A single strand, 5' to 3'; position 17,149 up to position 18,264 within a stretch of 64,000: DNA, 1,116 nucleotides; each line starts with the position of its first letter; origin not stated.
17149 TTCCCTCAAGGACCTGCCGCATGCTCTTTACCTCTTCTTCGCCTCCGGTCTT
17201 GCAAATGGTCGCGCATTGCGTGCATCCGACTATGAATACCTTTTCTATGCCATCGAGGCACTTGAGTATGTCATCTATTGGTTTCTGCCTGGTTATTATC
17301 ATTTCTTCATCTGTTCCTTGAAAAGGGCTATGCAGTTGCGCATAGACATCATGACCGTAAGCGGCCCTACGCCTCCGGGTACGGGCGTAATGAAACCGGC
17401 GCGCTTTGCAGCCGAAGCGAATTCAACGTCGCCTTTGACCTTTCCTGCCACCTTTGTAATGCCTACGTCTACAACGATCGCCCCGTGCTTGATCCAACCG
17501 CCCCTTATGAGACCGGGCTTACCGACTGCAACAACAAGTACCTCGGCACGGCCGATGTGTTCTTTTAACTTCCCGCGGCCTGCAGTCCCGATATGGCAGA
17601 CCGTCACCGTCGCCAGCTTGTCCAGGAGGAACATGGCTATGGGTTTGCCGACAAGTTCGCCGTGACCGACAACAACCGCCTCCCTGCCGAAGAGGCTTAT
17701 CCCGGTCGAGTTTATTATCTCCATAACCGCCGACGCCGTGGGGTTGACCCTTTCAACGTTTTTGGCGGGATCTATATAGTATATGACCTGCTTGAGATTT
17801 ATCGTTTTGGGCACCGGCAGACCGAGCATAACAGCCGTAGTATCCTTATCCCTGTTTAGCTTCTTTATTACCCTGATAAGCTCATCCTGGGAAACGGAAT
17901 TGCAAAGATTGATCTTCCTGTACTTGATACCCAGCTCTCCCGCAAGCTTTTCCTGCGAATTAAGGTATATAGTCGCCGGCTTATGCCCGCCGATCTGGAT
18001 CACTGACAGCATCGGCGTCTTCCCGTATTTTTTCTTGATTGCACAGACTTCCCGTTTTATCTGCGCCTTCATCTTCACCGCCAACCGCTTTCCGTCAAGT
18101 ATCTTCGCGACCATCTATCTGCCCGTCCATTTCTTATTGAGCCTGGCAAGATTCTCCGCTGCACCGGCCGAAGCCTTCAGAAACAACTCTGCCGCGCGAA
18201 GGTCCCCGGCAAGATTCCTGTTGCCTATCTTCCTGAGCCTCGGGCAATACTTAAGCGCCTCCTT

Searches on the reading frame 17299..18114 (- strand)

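Call 79: search_protein_families(library=pfam, proteins=[window:17299-18114:-], max_evalue=0.00001)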
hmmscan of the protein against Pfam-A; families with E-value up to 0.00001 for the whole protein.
window:17299-18114:- (271 aa): 2 families
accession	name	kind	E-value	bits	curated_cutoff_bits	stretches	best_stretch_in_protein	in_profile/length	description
PF02882.25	THF_DHG_CYH_C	-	2.5e-49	167.1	27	1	123-268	16-159/160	Tetrahydrofolate dehydrogenase/cyclohydrolase, NAD(P)-binding domain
PF00763.28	THF_DHG_CYH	-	8.2e-27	94.2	32.8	1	6-121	1-115/115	Tetrahydrofolate dehydrogenase/cyclohydrolase, catalytic domain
